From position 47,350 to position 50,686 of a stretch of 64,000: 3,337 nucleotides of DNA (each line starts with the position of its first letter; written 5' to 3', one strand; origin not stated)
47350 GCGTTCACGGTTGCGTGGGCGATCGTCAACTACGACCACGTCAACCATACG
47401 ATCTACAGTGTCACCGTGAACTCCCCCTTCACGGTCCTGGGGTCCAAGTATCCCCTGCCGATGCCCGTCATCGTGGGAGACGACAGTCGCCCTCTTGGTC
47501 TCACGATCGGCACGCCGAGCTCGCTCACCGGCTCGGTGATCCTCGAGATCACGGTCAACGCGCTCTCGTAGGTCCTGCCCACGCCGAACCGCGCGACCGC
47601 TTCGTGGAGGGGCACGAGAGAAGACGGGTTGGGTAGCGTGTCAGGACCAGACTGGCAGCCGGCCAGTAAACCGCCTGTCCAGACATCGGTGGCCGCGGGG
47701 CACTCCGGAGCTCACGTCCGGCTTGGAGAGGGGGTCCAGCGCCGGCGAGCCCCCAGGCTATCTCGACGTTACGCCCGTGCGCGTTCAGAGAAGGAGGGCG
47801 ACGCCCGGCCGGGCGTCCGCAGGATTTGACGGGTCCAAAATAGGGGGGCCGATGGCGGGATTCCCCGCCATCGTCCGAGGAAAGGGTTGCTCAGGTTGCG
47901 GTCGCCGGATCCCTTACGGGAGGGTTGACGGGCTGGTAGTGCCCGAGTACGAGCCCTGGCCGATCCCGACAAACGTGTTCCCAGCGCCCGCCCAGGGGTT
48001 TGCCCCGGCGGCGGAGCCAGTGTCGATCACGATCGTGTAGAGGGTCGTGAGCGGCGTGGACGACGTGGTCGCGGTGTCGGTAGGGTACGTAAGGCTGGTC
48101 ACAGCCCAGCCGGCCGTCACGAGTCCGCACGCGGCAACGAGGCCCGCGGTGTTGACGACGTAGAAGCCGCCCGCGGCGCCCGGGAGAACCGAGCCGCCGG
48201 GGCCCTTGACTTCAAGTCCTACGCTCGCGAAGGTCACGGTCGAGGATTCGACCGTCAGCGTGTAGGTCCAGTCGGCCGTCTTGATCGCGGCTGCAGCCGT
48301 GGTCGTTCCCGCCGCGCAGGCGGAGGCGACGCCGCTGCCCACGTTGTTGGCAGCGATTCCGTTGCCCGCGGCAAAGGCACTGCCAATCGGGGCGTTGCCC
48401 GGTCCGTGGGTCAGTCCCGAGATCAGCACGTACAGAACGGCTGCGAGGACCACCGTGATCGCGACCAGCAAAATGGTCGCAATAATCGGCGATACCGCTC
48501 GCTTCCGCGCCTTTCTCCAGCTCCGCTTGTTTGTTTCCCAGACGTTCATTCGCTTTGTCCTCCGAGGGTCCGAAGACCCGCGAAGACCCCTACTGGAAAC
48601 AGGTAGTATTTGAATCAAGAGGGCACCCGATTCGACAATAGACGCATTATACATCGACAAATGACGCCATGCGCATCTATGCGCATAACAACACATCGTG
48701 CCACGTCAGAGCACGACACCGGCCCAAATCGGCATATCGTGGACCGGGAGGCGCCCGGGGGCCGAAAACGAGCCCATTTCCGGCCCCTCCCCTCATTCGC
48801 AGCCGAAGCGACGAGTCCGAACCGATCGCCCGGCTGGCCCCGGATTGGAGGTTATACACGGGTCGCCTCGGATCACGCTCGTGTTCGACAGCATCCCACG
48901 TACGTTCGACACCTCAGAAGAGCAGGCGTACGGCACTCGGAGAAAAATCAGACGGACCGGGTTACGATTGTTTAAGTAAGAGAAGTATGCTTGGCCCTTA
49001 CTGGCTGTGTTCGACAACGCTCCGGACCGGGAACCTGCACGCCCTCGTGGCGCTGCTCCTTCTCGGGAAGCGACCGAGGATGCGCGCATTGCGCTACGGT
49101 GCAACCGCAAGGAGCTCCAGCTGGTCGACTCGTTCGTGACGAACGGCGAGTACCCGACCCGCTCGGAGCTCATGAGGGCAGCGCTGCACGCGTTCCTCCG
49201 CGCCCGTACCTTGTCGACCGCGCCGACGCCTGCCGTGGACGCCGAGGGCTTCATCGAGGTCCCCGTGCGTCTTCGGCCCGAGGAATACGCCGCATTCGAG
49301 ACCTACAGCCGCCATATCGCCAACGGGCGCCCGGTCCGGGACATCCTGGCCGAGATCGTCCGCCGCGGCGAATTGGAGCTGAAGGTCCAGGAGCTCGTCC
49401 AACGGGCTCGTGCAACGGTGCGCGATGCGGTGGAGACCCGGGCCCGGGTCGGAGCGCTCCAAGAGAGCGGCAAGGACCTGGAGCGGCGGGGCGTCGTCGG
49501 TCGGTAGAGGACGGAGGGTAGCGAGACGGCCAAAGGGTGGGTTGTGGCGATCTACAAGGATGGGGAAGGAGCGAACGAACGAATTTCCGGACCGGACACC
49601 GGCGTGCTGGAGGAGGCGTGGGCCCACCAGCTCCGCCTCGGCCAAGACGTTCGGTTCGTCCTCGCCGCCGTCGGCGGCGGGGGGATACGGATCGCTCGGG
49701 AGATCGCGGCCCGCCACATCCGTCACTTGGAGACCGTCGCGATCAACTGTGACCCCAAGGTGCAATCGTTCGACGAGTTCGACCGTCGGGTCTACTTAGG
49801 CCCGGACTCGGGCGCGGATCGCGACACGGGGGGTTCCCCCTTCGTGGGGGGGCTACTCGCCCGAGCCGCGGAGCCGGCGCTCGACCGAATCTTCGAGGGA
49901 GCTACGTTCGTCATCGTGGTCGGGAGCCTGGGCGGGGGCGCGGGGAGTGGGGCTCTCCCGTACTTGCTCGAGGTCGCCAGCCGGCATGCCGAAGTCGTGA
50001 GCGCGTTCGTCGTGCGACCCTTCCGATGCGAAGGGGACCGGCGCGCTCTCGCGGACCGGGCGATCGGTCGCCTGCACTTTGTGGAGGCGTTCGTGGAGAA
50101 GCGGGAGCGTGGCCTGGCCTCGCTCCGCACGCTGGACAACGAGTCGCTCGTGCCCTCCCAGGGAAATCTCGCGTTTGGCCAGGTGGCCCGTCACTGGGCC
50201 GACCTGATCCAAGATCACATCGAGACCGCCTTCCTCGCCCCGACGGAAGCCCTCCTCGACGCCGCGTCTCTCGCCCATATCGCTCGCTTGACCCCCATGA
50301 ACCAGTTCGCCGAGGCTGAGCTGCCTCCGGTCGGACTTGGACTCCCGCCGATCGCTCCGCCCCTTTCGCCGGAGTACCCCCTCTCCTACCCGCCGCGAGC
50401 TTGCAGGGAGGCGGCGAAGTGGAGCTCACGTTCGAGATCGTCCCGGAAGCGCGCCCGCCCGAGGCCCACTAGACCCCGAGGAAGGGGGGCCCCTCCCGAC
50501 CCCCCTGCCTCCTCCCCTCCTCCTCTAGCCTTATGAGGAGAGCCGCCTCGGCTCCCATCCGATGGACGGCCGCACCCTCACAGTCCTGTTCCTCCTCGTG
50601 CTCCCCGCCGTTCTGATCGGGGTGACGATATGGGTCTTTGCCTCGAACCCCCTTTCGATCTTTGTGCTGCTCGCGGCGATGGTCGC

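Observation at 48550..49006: Long AT-richer intergenic region packed with three kinds of short repeats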

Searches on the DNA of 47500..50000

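Call 5: search_rna_families(source=window, start=47500, end=50000, threshold=evalue, max_evalue=5)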
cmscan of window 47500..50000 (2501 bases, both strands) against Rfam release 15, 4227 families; matches with E-value up to 5: 2.
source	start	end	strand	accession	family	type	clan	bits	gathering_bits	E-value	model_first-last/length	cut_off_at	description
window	47838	47911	+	RF02937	Clostridiales-2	Gene; sRNA;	-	17.2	58.6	1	1-82/82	no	Clostridiales-2 RNA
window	49832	49875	+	RF03108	Methylosinus-1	Gene; sRNA;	-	13.2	145.1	4.6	67-112/214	no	Methylosinus-1 RNA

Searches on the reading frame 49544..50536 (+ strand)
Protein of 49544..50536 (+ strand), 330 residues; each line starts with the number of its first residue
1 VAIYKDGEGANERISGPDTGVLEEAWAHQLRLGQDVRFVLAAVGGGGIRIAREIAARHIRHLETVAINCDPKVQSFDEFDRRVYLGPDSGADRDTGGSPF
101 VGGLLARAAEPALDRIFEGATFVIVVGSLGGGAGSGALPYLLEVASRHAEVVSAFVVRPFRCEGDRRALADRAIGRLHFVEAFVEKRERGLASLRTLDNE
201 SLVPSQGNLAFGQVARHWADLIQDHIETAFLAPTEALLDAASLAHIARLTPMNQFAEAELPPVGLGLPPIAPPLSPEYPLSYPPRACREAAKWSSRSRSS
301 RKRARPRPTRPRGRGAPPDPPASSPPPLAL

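Call 8: search_protein_families(library=pfam, proteins=[window:49544-50536:+], max_evalue=0.01)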
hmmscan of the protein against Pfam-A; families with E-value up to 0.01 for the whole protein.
window:49544-50536:+ (330 aa): 1 family
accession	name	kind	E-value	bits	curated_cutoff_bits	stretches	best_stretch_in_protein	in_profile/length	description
PF00091.31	Tubulin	-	5.2e-14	53.4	33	1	41-168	5-161/190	Tubulin/FtsZ family, GTPase domain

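Call 25: search_protein_families(library=pfam, proteins=[window:49544-50536:+], max_evalue=10)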
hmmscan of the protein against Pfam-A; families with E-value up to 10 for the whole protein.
window:49544-50536:+ (330 aa): 2 families
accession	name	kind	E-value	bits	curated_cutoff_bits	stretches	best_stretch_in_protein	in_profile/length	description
PF00091.31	Tubulin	-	5.2e-14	53.4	33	1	41-168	5-161/190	Tubulin/FtsZ family, GTPase domain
PF13809.12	Tubulin_2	-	0.025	14.3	27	1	122-139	163-180/356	Tubulin like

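Call 26: search_protein_families(library=ncbifam, proteins=[window:49544-50536:+], max_evalue=1)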
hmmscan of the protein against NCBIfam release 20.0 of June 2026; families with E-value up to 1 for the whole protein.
window:49544-50536:+ (330 aa): 1 family
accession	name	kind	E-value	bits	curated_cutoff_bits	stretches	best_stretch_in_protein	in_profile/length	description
TIGR00065.1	ftsZ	equivalog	2.2e-19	70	295.2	1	39-177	21-160/353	cell division protein FtsZ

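Call 27: search_solved_structures(query=window:49544-50536:+, max_evalue=0.01)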
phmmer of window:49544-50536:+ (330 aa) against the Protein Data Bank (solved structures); distinct sequences matched with E-value up to 0.01: 49.
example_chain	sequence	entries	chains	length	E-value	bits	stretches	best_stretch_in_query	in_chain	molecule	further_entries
5zue_A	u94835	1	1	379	2.1e-14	57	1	40-174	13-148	Cell division protein FtsZ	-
6ym1_A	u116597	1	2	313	2.2e-14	56.9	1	40-174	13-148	Cell division protein FtsZ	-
6y1u_A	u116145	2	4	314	2.2e-14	56.9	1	40-174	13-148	Cell division protein FtsZ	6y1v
6ym9_A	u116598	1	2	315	2.2e-14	56.9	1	40-174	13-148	Cell division protein FtsZ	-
1rlu_A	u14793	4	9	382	3.5e-14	56.2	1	40-174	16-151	Cell division protein ftsZ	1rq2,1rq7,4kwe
14uh_A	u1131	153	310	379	4.1e-14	56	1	40-174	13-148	Cell division protein FtsZ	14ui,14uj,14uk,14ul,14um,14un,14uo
9lfx_B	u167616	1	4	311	8e-14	55.1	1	40-168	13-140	Cell division protein FtsZ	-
1ofu_A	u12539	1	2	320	1.4e-13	54.2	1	39-177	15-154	CELL DIVISION PROTEIN FTSZ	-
2vaw_A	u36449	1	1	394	1.6e-13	54.1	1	39-177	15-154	CELL DIVISION PROTEIN FTSZ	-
22hq_A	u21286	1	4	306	1.8e-13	53.9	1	37-178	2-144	Cell division protein FtsZ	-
22hr_A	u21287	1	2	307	1.8e-13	53.9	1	37-178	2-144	Cell division protein FtsZ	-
4u39_A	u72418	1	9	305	2e-13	53.8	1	41-170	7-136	Cell division protein FtsZ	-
2rhh_A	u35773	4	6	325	2.3e-13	53.5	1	41-170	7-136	Cell Division Protein ftsZ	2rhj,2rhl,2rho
5mn4_A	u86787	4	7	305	2.6e-13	53.4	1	41-169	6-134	Cell division protein FtsZ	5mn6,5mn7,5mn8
2vam_A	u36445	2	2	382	3.1e-13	53.1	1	41-170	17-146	CELL DIVISION PROTEIN FTSZ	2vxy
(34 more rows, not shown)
